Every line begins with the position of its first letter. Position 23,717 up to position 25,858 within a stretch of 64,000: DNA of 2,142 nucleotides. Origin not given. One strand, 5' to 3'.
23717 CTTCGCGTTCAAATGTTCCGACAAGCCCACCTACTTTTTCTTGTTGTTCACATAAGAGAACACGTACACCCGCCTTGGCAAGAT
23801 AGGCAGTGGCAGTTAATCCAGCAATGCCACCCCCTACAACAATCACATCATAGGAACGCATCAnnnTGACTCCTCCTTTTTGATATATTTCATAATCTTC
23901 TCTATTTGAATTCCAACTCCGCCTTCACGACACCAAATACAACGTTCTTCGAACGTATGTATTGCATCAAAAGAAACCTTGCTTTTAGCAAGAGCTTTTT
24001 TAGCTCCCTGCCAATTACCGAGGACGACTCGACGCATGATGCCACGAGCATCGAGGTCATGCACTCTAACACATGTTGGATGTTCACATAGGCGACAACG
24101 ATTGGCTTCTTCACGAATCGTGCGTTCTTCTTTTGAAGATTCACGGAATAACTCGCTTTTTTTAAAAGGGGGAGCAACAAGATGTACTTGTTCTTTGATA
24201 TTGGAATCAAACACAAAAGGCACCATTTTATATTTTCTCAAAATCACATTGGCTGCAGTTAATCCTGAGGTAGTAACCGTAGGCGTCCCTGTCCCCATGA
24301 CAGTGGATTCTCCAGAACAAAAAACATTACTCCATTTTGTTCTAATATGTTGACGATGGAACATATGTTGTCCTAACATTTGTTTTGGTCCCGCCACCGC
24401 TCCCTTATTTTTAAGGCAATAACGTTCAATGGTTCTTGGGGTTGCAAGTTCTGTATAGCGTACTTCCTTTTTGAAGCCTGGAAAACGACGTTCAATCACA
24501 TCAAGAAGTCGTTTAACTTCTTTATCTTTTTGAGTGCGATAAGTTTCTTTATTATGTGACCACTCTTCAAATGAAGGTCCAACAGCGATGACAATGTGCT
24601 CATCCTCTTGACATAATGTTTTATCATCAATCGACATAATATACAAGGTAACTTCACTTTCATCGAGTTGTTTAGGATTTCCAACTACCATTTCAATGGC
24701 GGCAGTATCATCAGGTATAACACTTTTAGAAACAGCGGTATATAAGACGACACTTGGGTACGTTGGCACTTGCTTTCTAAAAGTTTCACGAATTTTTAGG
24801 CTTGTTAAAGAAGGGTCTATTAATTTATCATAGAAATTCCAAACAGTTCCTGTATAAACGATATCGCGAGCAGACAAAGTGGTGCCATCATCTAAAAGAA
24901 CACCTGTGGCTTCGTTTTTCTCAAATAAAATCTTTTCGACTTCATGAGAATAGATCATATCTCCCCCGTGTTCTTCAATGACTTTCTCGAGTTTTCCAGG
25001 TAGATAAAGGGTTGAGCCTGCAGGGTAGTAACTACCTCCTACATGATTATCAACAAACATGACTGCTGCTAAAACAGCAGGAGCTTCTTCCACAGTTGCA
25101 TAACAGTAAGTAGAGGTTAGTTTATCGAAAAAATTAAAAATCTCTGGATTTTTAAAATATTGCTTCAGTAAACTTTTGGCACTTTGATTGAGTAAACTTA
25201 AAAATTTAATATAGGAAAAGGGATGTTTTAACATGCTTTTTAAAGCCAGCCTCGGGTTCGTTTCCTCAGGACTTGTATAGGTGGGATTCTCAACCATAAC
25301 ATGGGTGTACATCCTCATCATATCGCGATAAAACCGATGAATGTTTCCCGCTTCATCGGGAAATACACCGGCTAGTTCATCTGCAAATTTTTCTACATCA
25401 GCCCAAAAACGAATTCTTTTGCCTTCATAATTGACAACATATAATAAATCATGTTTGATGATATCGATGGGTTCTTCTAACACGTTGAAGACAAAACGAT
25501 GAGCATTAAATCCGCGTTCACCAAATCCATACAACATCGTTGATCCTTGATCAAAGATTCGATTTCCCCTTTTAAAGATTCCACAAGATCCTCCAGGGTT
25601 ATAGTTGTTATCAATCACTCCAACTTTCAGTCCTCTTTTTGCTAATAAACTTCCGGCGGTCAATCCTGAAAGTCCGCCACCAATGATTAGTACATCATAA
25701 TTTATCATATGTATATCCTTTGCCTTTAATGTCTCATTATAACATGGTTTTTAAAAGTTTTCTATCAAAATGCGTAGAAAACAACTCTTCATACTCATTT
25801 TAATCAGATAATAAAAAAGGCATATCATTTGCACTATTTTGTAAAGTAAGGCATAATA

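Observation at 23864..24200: Carotenoid-type FAD desaturase fused to a cysteine-rich domain resembling the Fe-S N-terminal domain of GltD/NfnB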

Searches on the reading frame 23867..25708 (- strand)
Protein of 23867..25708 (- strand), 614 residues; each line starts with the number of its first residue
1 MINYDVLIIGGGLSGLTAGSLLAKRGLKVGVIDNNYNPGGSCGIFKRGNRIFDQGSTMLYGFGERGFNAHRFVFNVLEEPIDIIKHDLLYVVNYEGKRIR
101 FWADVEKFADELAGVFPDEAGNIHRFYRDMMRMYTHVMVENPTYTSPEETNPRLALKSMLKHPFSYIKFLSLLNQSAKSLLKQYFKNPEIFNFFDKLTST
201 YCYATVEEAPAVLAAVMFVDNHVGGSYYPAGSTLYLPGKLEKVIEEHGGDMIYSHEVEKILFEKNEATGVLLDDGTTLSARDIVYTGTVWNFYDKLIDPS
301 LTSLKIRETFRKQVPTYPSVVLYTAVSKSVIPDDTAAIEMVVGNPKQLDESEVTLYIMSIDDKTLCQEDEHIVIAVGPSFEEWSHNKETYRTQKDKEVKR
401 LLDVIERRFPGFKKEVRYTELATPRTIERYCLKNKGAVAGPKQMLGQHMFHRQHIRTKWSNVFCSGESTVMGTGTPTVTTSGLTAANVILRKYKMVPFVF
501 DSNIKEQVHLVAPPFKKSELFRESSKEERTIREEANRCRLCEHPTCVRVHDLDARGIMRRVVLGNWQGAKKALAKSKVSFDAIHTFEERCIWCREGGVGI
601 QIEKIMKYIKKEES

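Call 5: search_protein_families(library=pfam, proteins=[window:23867-25708:-], max_evalue=1)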
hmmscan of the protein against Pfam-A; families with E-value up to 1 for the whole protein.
window:23867-25708:- (614 aa): 15 families
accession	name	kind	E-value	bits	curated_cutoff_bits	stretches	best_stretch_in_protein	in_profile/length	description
PF01593.30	Amino_oxidase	-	3.4e-19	69.9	19.8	1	13-490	1-443/443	Flavin containing amine oxidoreductase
PF13450.12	NAD_binding_8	-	1.9e-10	41.3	21.9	1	8-63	1-56/68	NAD(P)-binding Rossmann-like domain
PF01266.30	DAO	-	3.2e-10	40.5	27.9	2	5-40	1-37/353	FAD dependent oxidoreductase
PF01946.23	Thi4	-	7e-07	29.2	26.2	1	3-43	17-58/235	Thi4 family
PF01494.25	FAD_binding_3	-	9.3e-06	25.5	22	1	4-34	2-32/349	FAD binding domain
PF01134.28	GIDA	-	1e-05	25.3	22.1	2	5-36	1-32/391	Glucose inhibited division protein A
PF00890.30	FAD_binding_2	-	1.7e-05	24.7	20.4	1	5-40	1-36/414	FAD binding domain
PF03486.20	HI0933_like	-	7.8e-05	22.7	50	1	5-39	2-36/244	HI0933-like protein Rossmann domain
PF07992.20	Pyr_redox_2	-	0.00053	19.9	26.1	1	4-45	1-43/291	Pyridine nucleotide-disulphide oxidoreductase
PF12831.13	FAD_oxidored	-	0.00054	19.8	27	1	5-41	1-37/416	FAD dependent oxidoreductase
PF00070.33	Pyr_redox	-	0.00056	20.8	22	1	6-35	2-31/82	Pyridine nucleotide-disulphide oxidoreductase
PF14691.11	Fer4_20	-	0.0051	17.1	25.8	1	526-610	12-105/113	Dihydroprymidine dehydrogenase domain II, 4Fe-4S cluster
PF21799.2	MurD-like_N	-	0.019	15.7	27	1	6-40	3-37/88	Mur ligase MurD-like, N-terminal domain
PF13738.12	Pyr_redox_3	-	0.086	12.5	30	1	7-54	1-48/305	Pyridine nucleotide-disulphide oxidoreductase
PF05834.18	Lycopene_cycl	-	0.2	11.1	23.4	1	5-34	1-32/380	Lycopene cyclase protein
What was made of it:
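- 24224..25708 (-): Catalytic flavin domain, residues 1-495. It has the GxGxxG FAD motif (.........) and the C-terminal FAD motif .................. Pfam Amino_oxidase covers residues 13-490 at 69.9 bits (call 5).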

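Call 6: search_protein_families(library=ncbifam, proteins=[window:23867-25708:-], max_evalue=1)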
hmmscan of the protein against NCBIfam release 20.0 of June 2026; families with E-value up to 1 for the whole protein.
window:23867-25708:- (614 aa): 121 families (the best 25 are shown)
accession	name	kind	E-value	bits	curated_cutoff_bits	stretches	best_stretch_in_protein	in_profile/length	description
TIGR02730.1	carot_isom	equivalog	2.6e-75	254.1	586.9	1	4-487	1-486/493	carotenoid isomerase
TIGR02733.1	desat_CrtD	equivalog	5.4e-46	157.3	549.7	1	5-490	3-489/492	C-3',4' desaturase CrtD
TIGR02734.1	crtI_fam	subfamily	6.1e-35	120.9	238.1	1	6-495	1-494/504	phytoene desaturase family protein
NF045637.1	carotdesatCrtDProt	equivalog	2.7e-32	112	580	1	6-491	1-484/485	1-hydroxycarotenoid 3,4-desaturase CrtD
NF058655.1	CrtID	equivalog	7.1e-25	87.8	640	1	6-485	1-477/478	bifunctional phytoene desaturase/3,4-desaturase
NF042421.1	hydcarot_desat_CrtD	equivalog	7.1e-14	51.1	500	1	6-486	4-480/487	1-hydroxycarotenoid 3,4-desaturase CrtD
NF045689.1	BCarotKetCrtO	equivalog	2e-12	46.5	1000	1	1-284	1-293/563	beta-carotene ketolase CrtO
NF005560.0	PRK07233.1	equivalog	1.1e-08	34.4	252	1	6-49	3-46/435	hypothetical protein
TIGR03467.1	HpnE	equivalog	1.2e-08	34.7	283.05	1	6-56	1-53/430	hydroxysqualene dehydroxylase HpnE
TIGR00292.1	TIGR00292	equivalog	5.9e-08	32.3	148.3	1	3-43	21-61/254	sulfide-dependent adenosine diphosphate thiazole synthase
NF045663.1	diclust_near_Sec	equivalog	9.4e-07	27.3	530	2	5-42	108-145/759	pyridine nucleotide-disulfide oxidoreductase/dicluster-binding protein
NF045599.1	bili_reduct_long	exception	7.1e-06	24.5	750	1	5-44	383-422/641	bilirubin reductase, long form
NF003585.0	PRK05249.1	equivalog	9.7e-06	24.4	465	1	2-42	5-45/464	Si-specific NAD(P)(+) transhydrogenase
TIGR03197.1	MnmC_Cterm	equivalog_domain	3.1e-05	23.2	174.2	1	5-39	1-35/400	FAD-dependent 5-carboxymethylaminomethyl-2-thiouridine(34) oxidoreductase MnmC1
TIGR02032.1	GG-red-SF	subfamily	7e-05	22.7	158.8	1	4-38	1-35/297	geranylgeranyl reductase family protein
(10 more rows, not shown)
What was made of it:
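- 24224..25708 (-): NCBIfam carot_isom scores 254 bits, CrtD 157 and crtI_fam 121, all below their cutoffs (call 6).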

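Call 7: find_homologous_proteins(query=window:23867-25708:-, max_evalue=1e-10)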
Query window:23867-25708:- (614 aa): 1459 proteins with E <= 1e-10 among 8000 candidates; the best 120 are listed.
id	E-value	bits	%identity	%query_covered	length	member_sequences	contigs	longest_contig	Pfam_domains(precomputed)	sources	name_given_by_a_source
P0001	0.0e+0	1422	100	100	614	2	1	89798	PF01946.24,PF01266.31,PF01593.31,PF13450.13,PF00890.31,PF01134.29,PF01494.26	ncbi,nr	ncbi:MAG: NAD(P)/FAD-dependent oxidoreductase [Bacilli bacterium]|nr:NAD(P)/FAD-dependent oxidoreduc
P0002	1.7e-281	953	67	99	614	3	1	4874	PF01946.24,PF01266.31,PF01593.31,PF13450.13,PF00890.31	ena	-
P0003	2.1e-278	943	66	99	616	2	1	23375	PF01946.24,PF01266.31,PF01593.31,PF13450.13,PF00890.31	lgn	-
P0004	3.7e-278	942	66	100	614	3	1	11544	PF01946.24,PF01266.31,PF01593.31,PF13450.13,PF00890.31,PF07992.21,PF01134.29,PF01494.26,PF12831.14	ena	-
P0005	3.9e-278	942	66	99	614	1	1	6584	PF01946.24,PF01266.31,PF01593.31,PF13450.13,PF00890.31,PF07992.21,PF03486.21,PF01134.29,PF01494.26,PF12831.14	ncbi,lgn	-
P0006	1.5e-276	937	66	100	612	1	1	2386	PF01946.24,PF01266.31,PF01593.31,PF13450.13,PF00890.31,PF03486.21,PF01134.29,PF01494.26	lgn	-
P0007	1.0e-275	934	67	99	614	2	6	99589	PF01946.24,PF01266.31,PF01593.31,PF13450.13,PF00890.31,PF03486.21,PF01134.29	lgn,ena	-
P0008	1.4e-275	933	65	99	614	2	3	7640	PF01946.24,PF01266.31,PF01593.31,PF13450.13,PF00890.31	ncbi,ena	-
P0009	1.5e-275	933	65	99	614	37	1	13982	PF01946.24,PF01266.31,PF01593.31,PF13450.13,PF00890.31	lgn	-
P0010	9.7e-275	931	66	99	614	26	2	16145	PF01946.24,PF01266.31,PF01593.31,PF13450.13,PF00890.31,PF07992.21,PF03486.21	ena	-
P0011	7.7e-274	928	64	99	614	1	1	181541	PF01946.24,PF01266.31,PF01593.31,PF13450.13,PF00890.31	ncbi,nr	ncbi:MAG: FAD-dependent oxidoreductase [Clostridia bacterium]|nr:FAD-dependent oxidoreductase [Clost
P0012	1.6e-273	927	65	100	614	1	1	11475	PF01946.24,PF01266.31,PF01593.31,PF13450.13,PF00890.31,PF07992.21,PF03486.21,PF01134.29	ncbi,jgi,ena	-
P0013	1.8e-273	927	66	99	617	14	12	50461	PF01946.24,PF01266.31,PF01593.31,PF13450.13,PF00890.31,PF07992.21,PF03486.21,PF01134.29,PF12831.14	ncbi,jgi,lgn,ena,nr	ncbi:MAG: FAD-dependent oxidoreductase [Eubacteriales bacterium]|jgi:prolycopene isomerase|nr:FAD-de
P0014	1.8e-273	927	66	99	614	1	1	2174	PF01946.24,PF01266.31,PF01593.31,PF13450.13,PF00890.31,PF07992.21,PF03486.21,PF01134.29,PF01494.26,PF12831.14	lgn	-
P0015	2.1e-273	926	66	99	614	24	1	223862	PF01946.24,PF01266.31,PF01593.31,PF13450.13,PF00890.31,PF07992.21,PF03486.21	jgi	-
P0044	6.0e-271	918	64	99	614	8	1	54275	PF01946.24,PF01266.31,PF01593.31,PF13450.13,PF00890.31,PF07992.21,PF03486.21,PF01134.29,PF01494.26,PF12831.14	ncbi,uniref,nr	ncbi:FAD-dependent oxidoreductase [Proteiniclasticum sp.]|uniref:FAD-dependent oxidoreductase n=1 Ta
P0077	3.5e-268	909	64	99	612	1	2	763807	PF01946.24,PF01266.31,PF01593.31,PF13450.13,PF00890.31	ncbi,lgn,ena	-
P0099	1.8e-266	903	64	99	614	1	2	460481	PF01946.24,PF01266.31,PF01593.31,PF13450.13,PF00890.31,PF01494.26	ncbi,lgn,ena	-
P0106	4.7e-266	902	63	100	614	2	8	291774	PF01946.24,PF01266.31,PF01593.31,PF13450.13,PF00890.31,PF03486.21,PF12831.14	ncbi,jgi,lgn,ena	ncbi:MAG: FAD-dependent oxidoreductase [Anaerolineaceae bacterium]|jgi:prolycopene isomerase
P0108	5.6e-266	902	64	99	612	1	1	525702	PF01946.24,PF01266.31,PF01593.31,PF13450.13,PF00890.31,PF01134.29,PF01494.26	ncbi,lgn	-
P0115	1.7e-265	900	63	99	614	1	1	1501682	PF01946.24,PF01266.31,PF01593.31,PF13450.13,PF00890.31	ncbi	ncbi:MAG: phytoene desaturase family protein [Clostridiaceae bacterium]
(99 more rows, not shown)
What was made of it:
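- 23864..25708 (-): Gene for the 614-aa fusion protein (called A614 here): a CrtI/CrtISO-family FAD domain plus a C-terminal Fe-S domain. A 100% identical database entry is named 'NAD(P)/FAD-dependent oxidoreductase [Bacilli bacterium]' (call 7).
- Orthologue lengths are constant at 609-653 aa (call 7).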

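Call 13: find_encoding_contigs(protein=P0115, flank=10000, max_places=2)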
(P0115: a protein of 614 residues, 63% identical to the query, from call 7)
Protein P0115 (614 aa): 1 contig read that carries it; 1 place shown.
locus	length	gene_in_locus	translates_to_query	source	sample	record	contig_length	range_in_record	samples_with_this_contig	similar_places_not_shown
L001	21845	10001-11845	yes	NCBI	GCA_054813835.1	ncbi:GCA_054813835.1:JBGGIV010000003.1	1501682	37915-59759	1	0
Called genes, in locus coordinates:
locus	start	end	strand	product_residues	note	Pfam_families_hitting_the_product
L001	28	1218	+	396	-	PF13289:SIR2_2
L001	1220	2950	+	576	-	PF01580:FtsK_SpoIIIE (weak), PF01935:DUF87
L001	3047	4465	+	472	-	PF13289:SIR2_2, PF18185:STALD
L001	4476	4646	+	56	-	-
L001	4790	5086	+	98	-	-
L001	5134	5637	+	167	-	PF08937:ThsB_TIR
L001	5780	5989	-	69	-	-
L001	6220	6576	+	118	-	-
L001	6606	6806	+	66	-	PF05717:TnpB_IS66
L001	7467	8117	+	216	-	PF02310:B12-binding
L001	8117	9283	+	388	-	PF12704:MacB_PCD, PF02687:FtsX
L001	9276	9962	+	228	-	PF02463:SMC_N, PF00005:ABC_tran, PF13304:AAA_21 (faint)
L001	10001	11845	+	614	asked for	PF00890:FAD_binding_2 (weak), PF01266:DAO (weak), PF01593:Amino_oxidase, PF01946:Thi4, PF13450:NAD_binding_8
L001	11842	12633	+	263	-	-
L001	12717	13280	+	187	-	PF08002:DUF1697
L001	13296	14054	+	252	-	PF13555:AAA_29 (weak), PF02463:SMC_N (faint), PF13476:AAA_23, PF00005:ABC_tran (weak), PF13304:AAA_21 (weak), PF13175:AAA_15 (weak), PF13304:AAA_21 (weak)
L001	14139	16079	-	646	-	PF00724:Oxidored_FMN, PF03486:HI0933_like (faint), PF07992:Pyr_redox_2, PF00890:FAD_binding_2 (faint), PF12831:FAD_oxidored (weak), PF13450:NAD_binding_8 (weak), PF13738:Pyr_redox_3, PF00070:Pyr_redox, +2 more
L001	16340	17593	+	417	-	PF17853:GGDEF_2 (faint), PF13556:HTH_30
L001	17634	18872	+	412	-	PF13439:Glyco_transf_4, PF00534:Glycos_transf_1, PF20706:GT4-conflict (weak), PF13692:Glyco_trans_1_4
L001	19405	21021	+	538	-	PF13177:DNA_pol3_delta2, PF00004:AAA, PF22608:DNAX_ATPase_lid, PF12169:DNA_pol3_gamma3, PF20964:DnaX_C (weak)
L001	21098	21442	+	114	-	PF02575:YbaB_DNA_bd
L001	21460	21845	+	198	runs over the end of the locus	PF21176:RecR_HhH, PF02132:RecR_ZnF, PF13662:Toprim_4, PF01751:Toprim, PF21175:RecR_C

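Call 14: find_encoding_contigs(protein=P0106, flank=10000, max_places=2)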
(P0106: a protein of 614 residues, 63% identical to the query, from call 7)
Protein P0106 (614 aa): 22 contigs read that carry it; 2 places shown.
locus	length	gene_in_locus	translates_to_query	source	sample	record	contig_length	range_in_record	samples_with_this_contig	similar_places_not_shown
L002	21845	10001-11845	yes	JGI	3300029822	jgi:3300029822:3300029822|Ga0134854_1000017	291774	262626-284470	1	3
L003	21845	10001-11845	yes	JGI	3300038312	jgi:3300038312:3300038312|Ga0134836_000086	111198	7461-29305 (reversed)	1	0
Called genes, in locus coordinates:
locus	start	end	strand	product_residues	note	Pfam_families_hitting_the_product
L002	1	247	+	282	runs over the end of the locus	-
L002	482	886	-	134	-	PF11731:Cdd1 (faint), PF14520:HHH_5, PF14229:DUF4332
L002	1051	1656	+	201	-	PF01022:HTH_5, PF12840:HTH_20 (faint)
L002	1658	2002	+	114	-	PF01883:FeS_assembly_P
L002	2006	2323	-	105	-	PF02036:SCP2, PF14864:Alkyl_sulf_C (weak)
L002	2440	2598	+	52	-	PF00301:Rubredoxin, PF21349:RUBY_RBDX (faint)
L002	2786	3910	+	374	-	PF00005:ABC_tran, PF13304:AAA_21 (faint), PF17912:OB_MalK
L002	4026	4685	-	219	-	PF07314:Lit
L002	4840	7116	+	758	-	PF00122:E1-E2_ATPase, PF00702:Hydrolase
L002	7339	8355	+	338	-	PF08240:ADH_N, PF00107:ADH_zinc_N, PF13602:ADH_zinc_N_2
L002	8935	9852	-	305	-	PF00165:HTH_AraC (weak), PF12833:HTH_18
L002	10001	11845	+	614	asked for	PF00890:FAD_binding_2, PF01266:DAO (weak), PF01593:Amino_oxidase, PF01946:Thi4, PF03486:HI0933_like (faint), PF12831:FAD_oxidored (faint), PF13450:NAD_binding_8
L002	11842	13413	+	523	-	PF00890:FAD_binding_2, PF01266:DAO (weak), PF01494:FAD_binding_3 (weak), PF01593:Amino_oxidase, PF01946:Thi4 (weak), PF07992:Pyr_redox_2 (weak), PF12831:FAD_oxidored (weak), PF13450:NAD_binding_8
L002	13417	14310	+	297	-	PF03851:UvdE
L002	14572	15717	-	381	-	PF01098:FTSW_RODA_SPOVE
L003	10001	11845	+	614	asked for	PF00890:FAD_binding_2, PF01266:DAO (weak), PF01593:Amino_oxidase, PF01946:Thi4, PF03486:HI0933_like (faint), PF12831:FAD_oxidored (faint), PF13450:NAD_binding_8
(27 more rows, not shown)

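Call 15: find_encoding_contigs(protein=P0044, flank=10000, max_places=2)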
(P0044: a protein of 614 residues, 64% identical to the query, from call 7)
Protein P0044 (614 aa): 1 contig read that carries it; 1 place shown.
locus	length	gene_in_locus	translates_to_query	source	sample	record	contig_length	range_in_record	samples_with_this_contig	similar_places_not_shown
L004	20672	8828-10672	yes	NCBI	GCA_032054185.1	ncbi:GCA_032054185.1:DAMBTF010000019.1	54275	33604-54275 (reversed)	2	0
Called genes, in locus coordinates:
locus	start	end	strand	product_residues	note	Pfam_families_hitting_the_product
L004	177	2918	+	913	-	PF00005:ABC_tran, PF13304:AAA_21 (faint), PF02687:FtsX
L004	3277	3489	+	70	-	-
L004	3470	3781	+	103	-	PF01906:YbjQ_1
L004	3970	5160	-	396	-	PF08240:ADH_N, PF00107:ADH_zinc_N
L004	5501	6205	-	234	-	-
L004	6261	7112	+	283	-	PF02985:HEAT (faint), PF03130:HEAT_PBS (faint), PF13646:HEAT_2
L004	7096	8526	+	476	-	PF13506:Glyco_transf_21 (faint), PF00535:Glycos_transf_2, PF13641:Glyco_tranf_2_3, PF13632:Glyco_trans_2_3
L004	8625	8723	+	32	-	-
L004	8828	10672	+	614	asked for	PF00890:FAD_binding_2 (weak), PF01134:GIDA (faint), PF01266:DAO, PF01494:FAD_binding_3 (weak), PF01593:Amino_oxidase, PF01946:Thi4 (weak), PF03486:HI0933_like (faint), PF13450:NAD_binding_8, +2 more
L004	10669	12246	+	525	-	PF00890:FAD_binding_2 (weak), PF01266:DAO (weak), PF01593:Amino_oxidase, PF07992:Pyr_redox_2 (faint), PF13450:NAD_binding_8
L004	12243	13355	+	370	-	PF13506:Glyco_transf_21, PF00535:Glycos_transf_2, PF10111:Glyco_tranf_2_2 (weak), PF13641:Glyco_tranf_2_3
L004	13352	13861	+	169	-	PF18927:CrtO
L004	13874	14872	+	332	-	PF14249:Tocopherol_cycl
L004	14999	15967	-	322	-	PF06207:DUF1002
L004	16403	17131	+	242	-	PF01326:PPDK_N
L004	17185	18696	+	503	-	PF00391:PEP-utilizers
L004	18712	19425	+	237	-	PF02660:G3P_acyltransf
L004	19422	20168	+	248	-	PF00005:ABC_tran, PF02463:SMC_N (faint), PF13304:AAA_21 (faint)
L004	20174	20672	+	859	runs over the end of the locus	PF12704:MacB_PCD, PF02687:FtsX, PF12704:MacB_PCD, PF02687:FtsX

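Call 25: find_encoding_contigs(protein=P0077, flank=8000, max_places=1)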
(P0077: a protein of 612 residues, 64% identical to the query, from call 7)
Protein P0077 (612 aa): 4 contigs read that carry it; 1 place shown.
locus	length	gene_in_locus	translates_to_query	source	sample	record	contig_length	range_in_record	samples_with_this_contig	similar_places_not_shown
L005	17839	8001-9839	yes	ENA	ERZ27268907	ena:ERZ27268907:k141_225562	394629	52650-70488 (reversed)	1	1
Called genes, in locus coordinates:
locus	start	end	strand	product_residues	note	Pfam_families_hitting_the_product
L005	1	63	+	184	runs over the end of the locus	PF13240:Zn_Ribbon_1 (weak)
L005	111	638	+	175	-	-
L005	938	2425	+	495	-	PF12773:DZR, PF13240:Zn_Ribbon_1, PF13248:Zn_ribbon_3 (faint), PF17032:Zn_ribbon_15 (faint), PF18912:DZR_2 (faint), PF12773:DZR, PF13240:Zn_Ribbon_1 (weak), PF01520:Amidase_3, +1 more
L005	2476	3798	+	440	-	PF13539:Peptidase_M15_4 (weak)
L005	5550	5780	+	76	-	PF00440:TetR_N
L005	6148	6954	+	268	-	-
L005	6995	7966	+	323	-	PF00355:Rieske, PF19112:VanA_C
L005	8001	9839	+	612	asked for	PF00890:FAD_binding_2 (weak), PF01266:DAO (faint), PF01593:Amino_oxidase, PF01946:Thi4 (weak), PF13450:NAD_binding_8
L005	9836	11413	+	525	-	PF00890:FAD_binding_2 (weak), PF01266:DAO (faint), PF01593:Amino_oxidase, PF13450:NAD_binding_8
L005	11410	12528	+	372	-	PF13506:Glyco_transf_21, PF00535:Glycos_transf_2, PF10111:Glyco_tranf_2_2 (weak), PF13641:Glyco_tranf_2_3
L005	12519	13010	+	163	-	PF18927:CrtO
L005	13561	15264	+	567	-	PF16927:HisKA_7TM, PF08448:PAS_4 (weak), PF13188:PAS_8 (weak), PF07730:HisKA_3, PF02518:HATPase_c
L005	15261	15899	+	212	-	PF00072:Response_reg, PF00196:GerE, PF08281:Sigma70_r4_2, PF13384:HTH_23 (weak), PF13518:HTH_28 (faint)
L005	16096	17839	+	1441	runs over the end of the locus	PF18889:Beta_helix_3 (faint), PF09479:Flg_new, PF18998:Flg_new_2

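Call 26: find_encoding_contigs(protein=P0099, flank=8000, max_places=1)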
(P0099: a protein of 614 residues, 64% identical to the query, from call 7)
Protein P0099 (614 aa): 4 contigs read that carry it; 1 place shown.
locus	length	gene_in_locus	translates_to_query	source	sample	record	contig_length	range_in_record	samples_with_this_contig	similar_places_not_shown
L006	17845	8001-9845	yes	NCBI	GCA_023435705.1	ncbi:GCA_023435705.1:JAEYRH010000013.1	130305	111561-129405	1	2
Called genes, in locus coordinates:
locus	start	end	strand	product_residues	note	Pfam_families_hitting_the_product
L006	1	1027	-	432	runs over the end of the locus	PF23952:LRR_EndoS (faint), PF12799:LRR_4 (weak)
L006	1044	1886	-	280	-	PF14580:LRR_9 (faint), PF00560:LRR_1 (faint), PF12799:LRR_4 (weak), PF13855:LRR_8 (faint)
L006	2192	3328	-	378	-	PF01364:Peptidase_C25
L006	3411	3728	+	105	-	-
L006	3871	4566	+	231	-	PF00072:Response_reg, PF00486:Trans_reg_C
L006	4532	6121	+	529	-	PF00512:HisKA, PF02518:HATPase_c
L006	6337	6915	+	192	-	PF00440:TetR_N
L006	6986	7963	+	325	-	PF00355:Rieske, PF19112:VanA_C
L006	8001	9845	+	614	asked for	PF00890:FAD_binding_2 (weak), PF01266:DAO, PF01494:FAD_binding_3 (weak), PF01593:Amino_oxidase, PF01946:Thi4 (weak), PF13450:NAD_binding_8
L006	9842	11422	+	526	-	PF00890:FAD_binding_2 (weak), PF01266:DAO, PF01593:Amino_oxidase, PF07992:Pyr_redox_2 (faint), PF13450:NAD_binding_8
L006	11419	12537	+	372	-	PF13506:Glyco_transf_21, PF00535:Glycos_transf_2, PF10111:Glyco_tranf_2_2 (weak), PF13641:Glyco_tranf_2_3 (weak)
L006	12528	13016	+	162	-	PF18927:CrtO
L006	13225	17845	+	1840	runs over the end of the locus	?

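Call 27: find_encoding_contigs(protein=P0108, flank=8000, max_places=1)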
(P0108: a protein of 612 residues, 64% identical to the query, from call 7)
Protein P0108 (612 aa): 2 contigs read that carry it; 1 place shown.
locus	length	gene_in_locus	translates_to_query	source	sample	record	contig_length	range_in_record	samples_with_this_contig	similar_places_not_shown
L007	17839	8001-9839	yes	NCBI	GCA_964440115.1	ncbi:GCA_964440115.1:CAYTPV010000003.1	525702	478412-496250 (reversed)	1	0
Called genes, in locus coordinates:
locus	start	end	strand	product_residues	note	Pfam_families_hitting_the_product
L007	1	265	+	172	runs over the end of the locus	-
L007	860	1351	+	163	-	PF11391:DUF2798 (weak)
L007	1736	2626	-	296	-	PF03180:Lipoprotein_9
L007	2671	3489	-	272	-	PF02596:DUF169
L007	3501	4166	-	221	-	PF00528:BPD_transp_1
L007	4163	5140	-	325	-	PF02463:SMC_N (weak), PF00005:ABC_tran, PF13304:AAA_21 (faint)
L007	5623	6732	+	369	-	PF00990:GGDEF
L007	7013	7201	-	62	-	-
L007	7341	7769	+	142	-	-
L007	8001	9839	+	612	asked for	PF00890:FAD_binding_2 (weak), PF01134:GIDA (faint), PF01266:DAO (weak), PF01494:FAD_binding_3 (weak), PF01593:Amino_oxidase, PF01946:Thi4, PF13450:NAD_binding_8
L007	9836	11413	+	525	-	PF00890:FAD_binding_2 (weak), PF01266:DAO (weak), PF01593:Amino_oxidase, PF07992:Pyr_redox_2 (faint), PF13450:NAD_binding_8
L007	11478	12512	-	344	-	PF00149:Metallophos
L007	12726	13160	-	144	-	PF12120:Arr-ms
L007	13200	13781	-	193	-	PF01174:SNO, PF00117:GATase (weak), PF03575:Peptidase_S51 (weak), PF07685:GATase_3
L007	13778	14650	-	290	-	PF01680:SOR_SNZ, PF17935:TetR_C_27 (faint), PF05690:ThiG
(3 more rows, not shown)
